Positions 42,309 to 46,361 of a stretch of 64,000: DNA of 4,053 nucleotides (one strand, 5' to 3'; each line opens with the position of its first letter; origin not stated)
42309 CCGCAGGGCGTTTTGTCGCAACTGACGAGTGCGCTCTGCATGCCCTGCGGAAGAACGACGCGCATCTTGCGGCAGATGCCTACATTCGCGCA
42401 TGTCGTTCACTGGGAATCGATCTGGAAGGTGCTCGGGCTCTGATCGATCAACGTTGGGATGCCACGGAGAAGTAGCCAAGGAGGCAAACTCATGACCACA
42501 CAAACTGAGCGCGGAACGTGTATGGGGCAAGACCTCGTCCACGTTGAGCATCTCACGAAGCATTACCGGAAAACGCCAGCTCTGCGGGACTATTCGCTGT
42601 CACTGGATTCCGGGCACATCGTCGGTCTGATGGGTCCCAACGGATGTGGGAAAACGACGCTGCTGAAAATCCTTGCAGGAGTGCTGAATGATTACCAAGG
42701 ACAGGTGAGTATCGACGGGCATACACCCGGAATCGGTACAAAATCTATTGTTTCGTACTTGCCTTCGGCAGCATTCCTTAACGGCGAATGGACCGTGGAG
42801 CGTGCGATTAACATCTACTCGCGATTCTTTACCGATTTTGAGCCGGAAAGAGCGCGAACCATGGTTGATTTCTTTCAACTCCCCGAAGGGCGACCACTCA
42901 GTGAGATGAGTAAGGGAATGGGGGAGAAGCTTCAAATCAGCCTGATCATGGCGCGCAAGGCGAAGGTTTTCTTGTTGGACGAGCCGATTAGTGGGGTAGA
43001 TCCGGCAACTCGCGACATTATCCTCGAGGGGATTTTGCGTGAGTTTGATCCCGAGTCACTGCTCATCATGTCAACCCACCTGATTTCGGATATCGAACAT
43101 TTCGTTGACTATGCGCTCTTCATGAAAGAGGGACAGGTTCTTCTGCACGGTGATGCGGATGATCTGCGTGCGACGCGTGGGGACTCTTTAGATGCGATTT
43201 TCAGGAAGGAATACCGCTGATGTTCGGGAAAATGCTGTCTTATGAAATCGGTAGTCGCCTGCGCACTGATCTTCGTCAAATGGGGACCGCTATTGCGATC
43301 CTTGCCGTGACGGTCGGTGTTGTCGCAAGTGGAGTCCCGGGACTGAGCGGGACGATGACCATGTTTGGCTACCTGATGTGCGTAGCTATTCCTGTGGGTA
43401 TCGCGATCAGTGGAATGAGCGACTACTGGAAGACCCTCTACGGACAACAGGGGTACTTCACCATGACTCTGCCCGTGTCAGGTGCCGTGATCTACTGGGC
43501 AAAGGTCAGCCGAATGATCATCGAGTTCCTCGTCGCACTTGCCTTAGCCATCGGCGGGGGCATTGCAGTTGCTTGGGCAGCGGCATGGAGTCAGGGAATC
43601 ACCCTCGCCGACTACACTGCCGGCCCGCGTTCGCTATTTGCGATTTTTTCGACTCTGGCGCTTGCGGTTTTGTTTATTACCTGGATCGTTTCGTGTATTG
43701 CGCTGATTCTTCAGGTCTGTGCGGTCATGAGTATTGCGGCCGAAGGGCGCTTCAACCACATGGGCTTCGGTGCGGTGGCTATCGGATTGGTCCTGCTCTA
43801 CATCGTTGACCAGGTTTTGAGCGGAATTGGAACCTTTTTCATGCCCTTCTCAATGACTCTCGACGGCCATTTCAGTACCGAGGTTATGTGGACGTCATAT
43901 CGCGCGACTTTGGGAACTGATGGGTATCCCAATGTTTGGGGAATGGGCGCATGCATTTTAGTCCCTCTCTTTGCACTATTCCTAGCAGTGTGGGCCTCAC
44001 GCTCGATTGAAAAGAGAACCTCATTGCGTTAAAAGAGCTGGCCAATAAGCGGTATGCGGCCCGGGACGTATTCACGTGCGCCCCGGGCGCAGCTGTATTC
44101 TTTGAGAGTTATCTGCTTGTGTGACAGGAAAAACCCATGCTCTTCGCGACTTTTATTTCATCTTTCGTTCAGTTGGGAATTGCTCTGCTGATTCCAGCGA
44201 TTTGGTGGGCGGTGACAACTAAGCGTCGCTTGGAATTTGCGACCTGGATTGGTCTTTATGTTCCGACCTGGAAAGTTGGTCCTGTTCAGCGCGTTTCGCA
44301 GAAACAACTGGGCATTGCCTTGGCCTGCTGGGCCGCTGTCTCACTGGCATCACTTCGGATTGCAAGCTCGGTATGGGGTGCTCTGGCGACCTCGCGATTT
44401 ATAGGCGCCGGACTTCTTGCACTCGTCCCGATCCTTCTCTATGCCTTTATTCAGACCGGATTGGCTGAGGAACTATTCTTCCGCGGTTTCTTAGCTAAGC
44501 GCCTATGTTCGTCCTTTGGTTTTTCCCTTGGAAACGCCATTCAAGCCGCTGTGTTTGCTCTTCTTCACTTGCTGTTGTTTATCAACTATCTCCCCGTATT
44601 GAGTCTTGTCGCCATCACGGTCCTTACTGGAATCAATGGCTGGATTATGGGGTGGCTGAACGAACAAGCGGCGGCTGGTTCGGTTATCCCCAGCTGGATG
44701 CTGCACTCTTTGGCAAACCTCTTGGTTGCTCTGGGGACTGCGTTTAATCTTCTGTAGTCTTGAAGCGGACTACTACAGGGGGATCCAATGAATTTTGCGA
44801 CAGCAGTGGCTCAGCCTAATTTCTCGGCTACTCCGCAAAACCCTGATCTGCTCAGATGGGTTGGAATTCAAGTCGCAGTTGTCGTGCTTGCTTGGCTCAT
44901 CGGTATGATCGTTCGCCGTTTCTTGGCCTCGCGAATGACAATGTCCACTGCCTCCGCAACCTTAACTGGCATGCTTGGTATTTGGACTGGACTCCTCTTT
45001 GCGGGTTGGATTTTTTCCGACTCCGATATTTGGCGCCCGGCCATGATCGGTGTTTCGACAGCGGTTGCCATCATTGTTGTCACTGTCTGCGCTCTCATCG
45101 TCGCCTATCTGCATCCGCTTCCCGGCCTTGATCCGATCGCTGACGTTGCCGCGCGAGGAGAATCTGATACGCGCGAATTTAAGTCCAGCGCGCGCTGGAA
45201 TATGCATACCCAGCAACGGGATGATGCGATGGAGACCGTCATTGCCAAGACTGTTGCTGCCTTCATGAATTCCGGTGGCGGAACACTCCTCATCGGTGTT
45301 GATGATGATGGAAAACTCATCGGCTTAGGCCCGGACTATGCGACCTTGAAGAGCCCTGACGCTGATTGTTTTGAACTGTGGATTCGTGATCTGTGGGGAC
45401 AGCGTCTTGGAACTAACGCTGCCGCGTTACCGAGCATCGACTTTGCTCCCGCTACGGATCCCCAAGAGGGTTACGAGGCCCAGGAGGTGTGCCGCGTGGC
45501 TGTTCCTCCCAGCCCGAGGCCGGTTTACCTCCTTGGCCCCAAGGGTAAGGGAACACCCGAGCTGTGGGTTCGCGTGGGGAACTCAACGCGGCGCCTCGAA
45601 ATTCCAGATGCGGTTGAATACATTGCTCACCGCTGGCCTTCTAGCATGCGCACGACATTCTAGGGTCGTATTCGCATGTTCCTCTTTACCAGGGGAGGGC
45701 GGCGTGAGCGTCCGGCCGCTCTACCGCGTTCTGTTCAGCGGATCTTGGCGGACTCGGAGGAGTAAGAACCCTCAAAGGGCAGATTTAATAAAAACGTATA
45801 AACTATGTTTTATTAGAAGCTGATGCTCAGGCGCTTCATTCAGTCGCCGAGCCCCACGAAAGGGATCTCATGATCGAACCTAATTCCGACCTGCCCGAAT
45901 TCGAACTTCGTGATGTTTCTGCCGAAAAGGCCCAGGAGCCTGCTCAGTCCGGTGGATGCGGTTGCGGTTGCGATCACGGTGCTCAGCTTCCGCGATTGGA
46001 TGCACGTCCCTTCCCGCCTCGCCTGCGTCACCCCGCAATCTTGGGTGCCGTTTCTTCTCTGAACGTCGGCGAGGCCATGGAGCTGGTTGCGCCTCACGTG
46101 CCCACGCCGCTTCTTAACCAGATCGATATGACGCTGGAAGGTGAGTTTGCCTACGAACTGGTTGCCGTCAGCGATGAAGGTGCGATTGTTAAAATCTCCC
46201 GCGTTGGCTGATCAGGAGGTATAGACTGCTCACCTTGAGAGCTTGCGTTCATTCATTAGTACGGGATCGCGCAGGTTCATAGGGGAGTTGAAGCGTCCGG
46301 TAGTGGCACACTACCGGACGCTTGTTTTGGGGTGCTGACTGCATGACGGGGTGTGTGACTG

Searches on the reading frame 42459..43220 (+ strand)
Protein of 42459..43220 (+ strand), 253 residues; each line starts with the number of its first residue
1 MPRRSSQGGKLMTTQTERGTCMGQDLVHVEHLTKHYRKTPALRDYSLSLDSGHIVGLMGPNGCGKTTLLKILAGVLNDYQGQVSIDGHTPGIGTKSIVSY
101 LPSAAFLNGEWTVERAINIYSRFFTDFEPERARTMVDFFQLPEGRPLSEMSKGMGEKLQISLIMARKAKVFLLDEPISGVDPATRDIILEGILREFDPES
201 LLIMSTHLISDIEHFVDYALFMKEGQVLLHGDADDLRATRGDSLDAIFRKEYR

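Call 6: search_protein_families(library=pfam, max_evalue=1, proteins=[window:42459-43220:+])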
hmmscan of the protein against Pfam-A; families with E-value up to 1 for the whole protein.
window:42459-43220:+ (253 aa): 30 families (the best 25 are shown)
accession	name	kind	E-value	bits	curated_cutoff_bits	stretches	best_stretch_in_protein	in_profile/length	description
PF00005.33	ABC_tran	-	2.6e-23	83.6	25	1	42-177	1-136/137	ABC transporter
PF13304.12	AAA_21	-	4.4e-13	50.4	27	2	145-207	233-298/304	AAA domain, putative AbiEii toxin, Type IV TA system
PF13476.12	AAA_23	-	0.0014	19.7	27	1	51-78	18-45/201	AAA domain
PF03215.21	Rad17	-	0.0014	19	23.8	1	46-76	39-69/186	Rad17 P-loop domain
PF20720.3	nSTAND3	-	0.0029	17.8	27.2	1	36-74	1-39/155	Novel STAND NTPase 3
PF00004.35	AAA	-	0.0036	18.2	21.2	1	57-77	3-23/131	ATPase family associated with various cellular activities (AAA)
PF13175.12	AAA_15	-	0.0037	17.4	32.1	1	42-95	14-55/374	AAA ATPase domain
PF01637.24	ATPase_2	-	0.015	15.6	33.2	1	51-81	19-49/225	ATPase domain predominantly from Archaea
PF24389.1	ORC-CDC6-like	-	0.015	14.5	27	1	55-72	35-52/571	ORC-CDC6-like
PF01078.27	Mg_chelatase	-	0.017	14.9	20.3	1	49-83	19-53/207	Magnesium chelatase, subunit ChlI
PF13521.12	AAA_28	-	0.021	15.5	27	1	57-74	4-21/164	AAA domain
PF02463.25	SMC_N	-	0.032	14.1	40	1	53-73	25-45/220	RecF/RecN/SMC N terminal domain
PF00931.28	NB-ARC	-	0.035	13.8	23.5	1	51-70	17-36/248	NB-ARC domain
PF13401.12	AAA_22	-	0.037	14.8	27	1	54-87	7-41/130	AAA domain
PF13604.12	AAA_30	-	0.038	14.2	27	1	51-83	16-49/191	AAA domain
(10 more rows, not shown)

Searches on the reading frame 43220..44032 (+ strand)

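Call 6: search_protein_families(library=pfam, max_evalue=1, proteins=[window:43220-44032:+])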
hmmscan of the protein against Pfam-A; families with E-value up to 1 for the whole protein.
window:43220-44032:+ (270 aa): 1 family
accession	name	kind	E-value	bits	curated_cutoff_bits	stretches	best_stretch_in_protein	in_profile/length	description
PF11812.13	DUF3333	-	0.3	11.7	26.5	1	173-206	9-44/151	Domain of unknown function (DUF3333)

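Call 71: search_protein_families(library=padloc, max_evalue=0.01, proteins=[window:43220-44029:+])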
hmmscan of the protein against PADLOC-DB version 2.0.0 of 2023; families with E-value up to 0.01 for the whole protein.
window:43220-44029:+ (270 aa): 0 families

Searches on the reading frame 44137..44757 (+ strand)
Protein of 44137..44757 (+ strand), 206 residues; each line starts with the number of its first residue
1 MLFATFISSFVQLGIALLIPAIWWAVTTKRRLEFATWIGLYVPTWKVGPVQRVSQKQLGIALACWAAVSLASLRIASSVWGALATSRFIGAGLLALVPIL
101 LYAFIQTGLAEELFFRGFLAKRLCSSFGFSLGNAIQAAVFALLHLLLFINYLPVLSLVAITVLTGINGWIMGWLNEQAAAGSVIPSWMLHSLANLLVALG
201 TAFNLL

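Call 6: search_protein_families(library=pfam, max_evalue=1, proteins=[window:44137-44757:+])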
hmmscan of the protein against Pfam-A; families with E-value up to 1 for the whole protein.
window:44137-44757:+ (206 aa): 1 family
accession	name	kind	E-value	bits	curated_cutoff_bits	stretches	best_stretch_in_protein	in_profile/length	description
PF02517.21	Rce1-like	-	6.6e-14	52.4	22.4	1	96-196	4-93/93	Type II CAAX prenyl endopeptidase Rce1-like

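Call 71: search_protein_families(library=padloc, max_evalue=0.01, proteins=[window:44137-44754:+])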
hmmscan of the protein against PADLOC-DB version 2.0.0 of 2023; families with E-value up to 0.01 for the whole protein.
window:44137-44754:+ (206 aa): 0 families

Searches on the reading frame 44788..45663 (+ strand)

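Call 6: search_protein_families(library=pfam, max_evalue=1, proteins=[window:44788-45663:+])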
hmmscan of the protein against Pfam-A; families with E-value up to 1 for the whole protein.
window:44788-45663:+ (291 aa): 2 families
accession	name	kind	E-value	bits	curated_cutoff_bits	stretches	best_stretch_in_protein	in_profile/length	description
PF04326.19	SLFN_AlbA_2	-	4.8e-16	59.8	25.3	1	125-270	1-117/118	Schlafen, AlbA_2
PF19140.5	DUF5823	-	0.11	12.9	25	1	20-48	55-83/178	Family of unknown function (DUF5823)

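Call 71: search_protein_families(library=padloc, max_evalue=0.01, proteins=[window:44788-45660:+])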
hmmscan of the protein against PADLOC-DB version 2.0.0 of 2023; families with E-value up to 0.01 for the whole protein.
window:44788-45660:+ (291 aa): 0 families

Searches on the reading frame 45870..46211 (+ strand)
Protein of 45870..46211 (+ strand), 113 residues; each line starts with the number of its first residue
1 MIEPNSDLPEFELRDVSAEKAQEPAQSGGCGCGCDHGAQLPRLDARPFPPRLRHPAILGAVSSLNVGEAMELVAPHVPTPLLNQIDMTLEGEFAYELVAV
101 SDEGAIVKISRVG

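Call 6: search_protein_families(library=pfam, max_evalue=1, proteins=[window:45870-46211:+])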
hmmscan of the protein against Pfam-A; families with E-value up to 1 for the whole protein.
window:45870-46211:+ (113 aa): 1 family
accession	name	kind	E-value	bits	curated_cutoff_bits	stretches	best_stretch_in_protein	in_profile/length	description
PF10006.14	DUF2249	-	8.7e-19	67.6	29.5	1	43-110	2-69/70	Uncharacterized conserved protein (DUF2249)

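Call 71: search_protein_families(library=padloc, max_evalue=0.01, proteins=[window:45870-46208:+])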
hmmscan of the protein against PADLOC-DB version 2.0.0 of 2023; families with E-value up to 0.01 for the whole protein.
window:45870-46208:+ (113 aa): 0 families
